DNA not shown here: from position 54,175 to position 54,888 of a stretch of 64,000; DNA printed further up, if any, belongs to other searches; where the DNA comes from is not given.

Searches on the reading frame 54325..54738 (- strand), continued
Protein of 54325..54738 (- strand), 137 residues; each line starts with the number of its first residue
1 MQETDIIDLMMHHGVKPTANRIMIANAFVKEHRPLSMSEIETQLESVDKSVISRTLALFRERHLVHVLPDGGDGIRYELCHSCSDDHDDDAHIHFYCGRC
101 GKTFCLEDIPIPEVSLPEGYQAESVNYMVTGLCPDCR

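Call 33: search_solved_structures(query=window:54325-54738:-, max_evalue=1, show_alignments=3)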
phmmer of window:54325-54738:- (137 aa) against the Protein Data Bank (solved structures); distinct sequences matched with E-value up to 1: 7.
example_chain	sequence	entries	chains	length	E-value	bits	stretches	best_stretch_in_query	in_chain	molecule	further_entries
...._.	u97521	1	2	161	0.0048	20.2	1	38-136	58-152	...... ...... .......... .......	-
4ets_A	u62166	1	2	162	0.0049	20.2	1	38-136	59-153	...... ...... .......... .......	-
2xig_A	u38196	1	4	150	0.0063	19.8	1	12-127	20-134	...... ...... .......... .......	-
2o03_A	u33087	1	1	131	0.012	18.9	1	38-137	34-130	probable Zinc uptake regulation protein FurB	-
4i7h_A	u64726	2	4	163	0.041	17.2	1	68-137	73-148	peroxide stress sensing regulator | Peroxide stress regulator PerR, FUR family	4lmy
6tly_A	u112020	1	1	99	0.096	16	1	76-105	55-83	Protein kinase, putative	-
3mwm_A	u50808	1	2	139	0.83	13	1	45-136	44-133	Putative metal uptake regulation protein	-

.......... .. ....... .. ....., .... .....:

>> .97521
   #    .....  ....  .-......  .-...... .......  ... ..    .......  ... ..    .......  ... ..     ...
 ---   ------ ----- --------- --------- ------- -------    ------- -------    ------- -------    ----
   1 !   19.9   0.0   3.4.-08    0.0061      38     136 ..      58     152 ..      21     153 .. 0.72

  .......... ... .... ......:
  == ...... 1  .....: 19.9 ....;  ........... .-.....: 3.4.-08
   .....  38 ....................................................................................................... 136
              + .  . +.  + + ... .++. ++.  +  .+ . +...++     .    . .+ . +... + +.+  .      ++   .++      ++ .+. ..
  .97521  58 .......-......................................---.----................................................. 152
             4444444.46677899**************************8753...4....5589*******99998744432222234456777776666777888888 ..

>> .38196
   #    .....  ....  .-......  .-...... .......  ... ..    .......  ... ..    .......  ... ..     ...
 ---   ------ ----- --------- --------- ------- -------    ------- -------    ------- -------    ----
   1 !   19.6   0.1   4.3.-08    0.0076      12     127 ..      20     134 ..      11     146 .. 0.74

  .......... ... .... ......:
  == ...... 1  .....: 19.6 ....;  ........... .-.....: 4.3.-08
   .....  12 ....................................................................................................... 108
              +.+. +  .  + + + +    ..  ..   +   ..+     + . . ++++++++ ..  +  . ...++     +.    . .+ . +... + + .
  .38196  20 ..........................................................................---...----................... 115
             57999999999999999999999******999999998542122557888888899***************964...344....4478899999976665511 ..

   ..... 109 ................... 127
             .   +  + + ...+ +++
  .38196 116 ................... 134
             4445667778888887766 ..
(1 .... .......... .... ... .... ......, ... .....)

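Call 62: find_encoding_contigs(protein=P0024, flank=7000, max_places=2)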
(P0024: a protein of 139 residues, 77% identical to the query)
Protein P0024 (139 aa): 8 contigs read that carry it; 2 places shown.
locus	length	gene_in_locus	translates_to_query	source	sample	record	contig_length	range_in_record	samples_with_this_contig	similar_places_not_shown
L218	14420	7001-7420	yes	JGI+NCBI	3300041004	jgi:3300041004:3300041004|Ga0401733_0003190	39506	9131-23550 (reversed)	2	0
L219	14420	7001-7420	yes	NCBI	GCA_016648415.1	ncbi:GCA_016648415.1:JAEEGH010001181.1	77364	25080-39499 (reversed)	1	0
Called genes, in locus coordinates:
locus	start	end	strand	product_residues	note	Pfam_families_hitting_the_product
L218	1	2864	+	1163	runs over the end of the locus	-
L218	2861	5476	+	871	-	PF07715:Plug, PF00593:TonB_dep_Rec_b-barrel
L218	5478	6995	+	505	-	PF14322:SusD-like_3, PF12771:SusD-like_2 (faint), PF07980:SusD_RagB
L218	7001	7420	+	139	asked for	PF01475:FUR (weak)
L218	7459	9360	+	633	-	PF00122:E1-E2_ATPase, PF00702:Hydrolase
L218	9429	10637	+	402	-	PF00155:Aminotran_1_2, PF01041:DegT_DnrJ_EryC1, PF00266:Aminotran_5 (weak), PF01212:Beta_elim_lyase (weak)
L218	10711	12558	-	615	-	PF05547:Peptidase_M6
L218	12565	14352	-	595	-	-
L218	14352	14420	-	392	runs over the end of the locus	PF01223:Endonuclease_NS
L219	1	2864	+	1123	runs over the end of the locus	-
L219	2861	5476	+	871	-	PF07715:Plug, PF00593:TonB_dep_Rec_b-barrel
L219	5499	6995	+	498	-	PF14322:SusD-like_3, PF12771:SusD-like_2 (faint), PF07980:SusD_RagB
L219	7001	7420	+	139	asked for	PF01475:FUR (weak)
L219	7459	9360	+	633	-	PF00122:E1-E2_ATPase, PF00702:Hydrolase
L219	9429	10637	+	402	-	PF00155:Aminotran_1_2, PF01041:DegT_DnrJ_EryC1, PF00266:Aminotran_5 (weak), PF01212:Beta_elim_lyase (weak)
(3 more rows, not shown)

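Call 63: find_encoding_contigs(protein=P0055, flank=7000, max_places=2)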
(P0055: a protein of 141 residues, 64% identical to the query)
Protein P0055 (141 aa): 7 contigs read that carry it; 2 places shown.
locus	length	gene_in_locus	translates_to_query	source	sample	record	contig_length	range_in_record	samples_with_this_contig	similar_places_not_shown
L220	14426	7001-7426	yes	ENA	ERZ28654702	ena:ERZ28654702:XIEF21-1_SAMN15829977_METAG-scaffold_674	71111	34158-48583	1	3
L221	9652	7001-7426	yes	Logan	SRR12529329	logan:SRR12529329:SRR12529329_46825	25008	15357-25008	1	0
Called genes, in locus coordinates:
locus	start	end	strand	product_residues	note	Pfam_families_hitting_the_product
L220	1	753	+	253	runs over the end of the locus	PF00196:GerE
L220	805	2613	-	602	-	PF02690:Na_Pi_cotrans, PF01895:PhoU (faint)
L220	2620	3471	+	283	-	PF13201:PCMD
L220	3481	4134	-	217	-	PF04298:Zn_peptidase_2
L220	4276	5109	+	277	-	-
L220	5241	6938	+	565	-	PF00916:Sulfate_transp, PF01740:STAS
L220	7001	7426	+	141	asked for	PF01475:FUR (weak)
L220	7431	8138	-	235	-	PF01643:Acyl-ACP_TE, PF13279:4HBT_2 (faint), PF20791:Acyl-ACP_TE_C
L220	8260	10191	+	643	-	PF00122:E1-E2_ATPase, PF00702:Hydrolase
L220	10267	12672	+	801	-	PF01734:Patatin, PF01103:Omp85 (weak), PF19143:Omp85_2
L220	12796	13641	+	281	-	-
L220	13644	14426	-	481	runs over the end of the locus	PF13396:PLDc_N, PF13091:PLDc_2, PF00614:PLDc, PF13091:PLDc_2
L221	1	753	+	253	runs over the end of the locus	PF00196:GerE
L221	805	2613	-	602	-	PF02690:Na_Pi_cotrans, PF01895:PhoU (faint)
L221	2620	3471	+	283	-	PF13201:PCMD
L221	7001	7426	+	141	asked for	PF01475:FUR (weak)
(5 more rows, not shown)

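Call 64: find_encoding_contigs(protein=P0070, flank=7000, max_places=2)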
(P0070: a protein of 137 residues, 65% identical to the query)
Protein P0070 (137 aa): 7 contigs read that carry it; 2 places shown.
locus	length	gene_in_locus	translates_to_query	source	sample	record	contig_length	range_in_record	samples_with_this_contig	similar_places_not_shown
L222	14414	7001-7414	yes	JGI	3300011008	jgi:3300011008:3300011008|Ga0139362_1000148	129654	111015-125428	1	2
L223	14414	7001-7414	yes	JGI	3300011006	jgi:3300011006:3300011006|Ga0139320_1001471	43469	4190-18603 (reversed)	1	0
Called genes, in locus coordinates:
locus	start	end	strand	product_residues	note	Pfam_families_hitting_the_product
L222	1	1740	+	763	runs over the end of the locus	PF00759:Glyco_hydro_9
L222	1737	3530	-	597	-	PF02463:SMC_N (faint), PF13476:AAA_23 (faint), PF00005:ABC_tran, PF13304:AAA_21 (faint), PF12848:ABC_tran_Xtn (weak), PF00005:ABC_tran, PF16326:ABC_tran_CTD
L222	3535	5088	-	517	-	PF03054:tRNA_Me_trans, PF20259:tRNA_Me_trans_M, PF20258:tRNA_Me_trans_C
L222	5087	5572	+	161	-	PF08211:dCMP_cyt_deam_2, PF00383:dCMP_cyt_deam_1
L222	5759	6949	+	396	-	-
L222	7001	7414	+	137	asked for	PF01475:FUR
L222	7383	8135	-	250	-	PF00899:ThiF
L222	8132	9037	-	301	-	PF00561:Abhydrolase_1, PF12146:Hydrolase_4, PF12697:Abhydrolase_6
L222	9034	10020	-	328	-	PF01479:S4 (faint), PF00849:PseudoU_synth_2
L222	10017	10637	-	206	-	PF13306:LRR_5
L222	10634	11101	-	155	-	-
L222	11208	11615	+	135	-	PF10391:DNA_pol_lambd_f (faint), PF11731:Cdd1 (faint), PF14520:HHH_5, PF14229:DUF4332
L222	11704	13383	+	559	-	PF06826:Asp-Al_Ex, PF02080:TrkA_C, PF06826:Asp-Al_Ex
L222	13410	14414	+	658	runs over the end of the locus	PF00512:HisKA, PF02518:HATPase_c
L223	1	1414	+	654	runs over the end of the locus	-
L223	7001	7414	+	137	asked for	PF01475:FUR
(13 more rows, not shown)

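Call 78: predict_structure(alignment_id=A2)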
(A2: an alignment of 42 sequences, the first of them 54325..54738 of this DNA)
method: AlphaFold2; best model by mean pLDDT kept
length: 137 residues; sequences in the alignment: 42
mean_pLDDT: 86.4   pTM: 0.78
mean pLDDT of the five models: 86.4, 86.0, 83.5, 80.6, 79.1
residues with pLDDT >= 90: 79; 70-90: 42; 50-70: 14; < 50: 2
segments of 3 or more residues with pLDDT < 50: none
pLDDT, mean of each block of 10 residues (from residue 1): 77 93 94 92 93 96 88 81 59 89 88 87 81 94
secondary structure, 60 per line:
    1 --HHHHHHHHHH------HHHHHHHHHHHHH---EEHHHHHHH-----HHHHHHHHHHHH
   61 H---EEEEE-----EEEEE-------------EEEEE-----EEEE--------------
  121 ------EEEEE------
elements in order: H3-12 H19-31 H37-43 H49-61 E65-69 E75-79 E93-97 E103-106 E127-131

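Call 80: fold_search(model_id=the predicted structure, library=pdb)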
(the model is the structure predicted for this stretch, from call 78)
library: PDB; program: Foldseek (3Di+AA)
matches with E <= 10: 1479; with E <= 0.001: 66
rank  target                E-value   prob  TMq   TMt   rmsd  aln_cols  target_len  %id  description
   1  3f8n_B                5.6e-08  1.00  0.68  0.68   3.8       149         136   20  Crystal structure of PerR-Zn-Mn (released 2009-06-16)
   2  2fe3_B                5.6e-08  1.00  0.51  0.49  14.3       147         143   21  The crystal structure of bacillus subtilis PerR-Zn reveals a novel Zn(Cys)4 Structural redox switch (released 2006-12-19)
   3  3f8n_A                7.6e-08  1.00  0.71  0.71   3.3       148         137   20  Crystal structure of PerR-Zn-Mn (released 2009-06-16)
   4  2fe3_A                9.2e-08  1.00  0.52  0.50  14.3       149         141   21  The crystal structure of bacillus subtilis PerR-Zn reveals a novel Zn(Cys)4 Structural redox switch (released 2006-12-19)
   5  9a4a_B                1.0e-07  1.00  0.64  0.60   4.8       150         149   19  Model of YLAN-FUR by crosslinking MS and deep learning (released 2024-09-18)
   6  2xig_C                2.2e-07  1.00  0.60  0.56   5.8       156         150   18  The structure of the Helicobacter pylori ferric uptake regulator Fur reveals three functional metal binding sites (released 2011-01-19)
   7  2xig_B                2.8e-07  1.00  0.57  0.54   6.1       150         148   19  The structure of the Helicobacter pylori ferric uptake regulator Fur reveals three functional metal binding sites (released 2011-01-19)
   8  4lmy_A                3.1e-07  1.00  0.46  0.43  16.2       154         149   15  Structure of GAS PerR-Zn-Zn (released 2014-04-02)
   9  2rgv_A                4.0e-07  1.00  0.52  0.50  14.4       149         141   19  The crystal structure of PerR-Ox highlights 2-oxo-Histidine formation (released 2008-10-14)
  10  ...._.                6.2e-07  1.00  0.44  0.42  15.9       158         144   19  Campylobacter jejuni ferric uptake regulator S1 metalated (released 2018-05-23)
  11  2w57_A                7.4e-07  1.00  0.67  0.70   3.9       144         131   19  Crystal structure of the Vibrio cholerae ferric uptake regulator (Fur) reveals structural rearrangement of the DNA-bin (released 2009-01-20)
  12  2rgv_B                1.0e-06  1.00  0.51  0.49  14.4       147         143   19  The crystal structure of PerR-Ox highlights 2-oxo-Histidine formation (released 2008-10-14)
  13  4lmy_B                1.1e-06  1.00  0.46  0.41  16.0       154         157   15  Structure of GAS PerR-Zn-Zn (released 2014-04-02)
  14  4ets_B                1.1e-06  1.00  0.48  0.45  16.4       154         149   18  Crystal structure of Campylobacter jejuni ferric uptake regulator (released 2012-06-20)
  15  4rb2_D                1.4e-06  1.00  0.62  0.63   4.7       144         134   17  Crystal structure of Magnetospirillum gryphiswaldense MSR-1 SeMet-Fur-Mn2+-feoAB1 operator (released 2015-07-15)
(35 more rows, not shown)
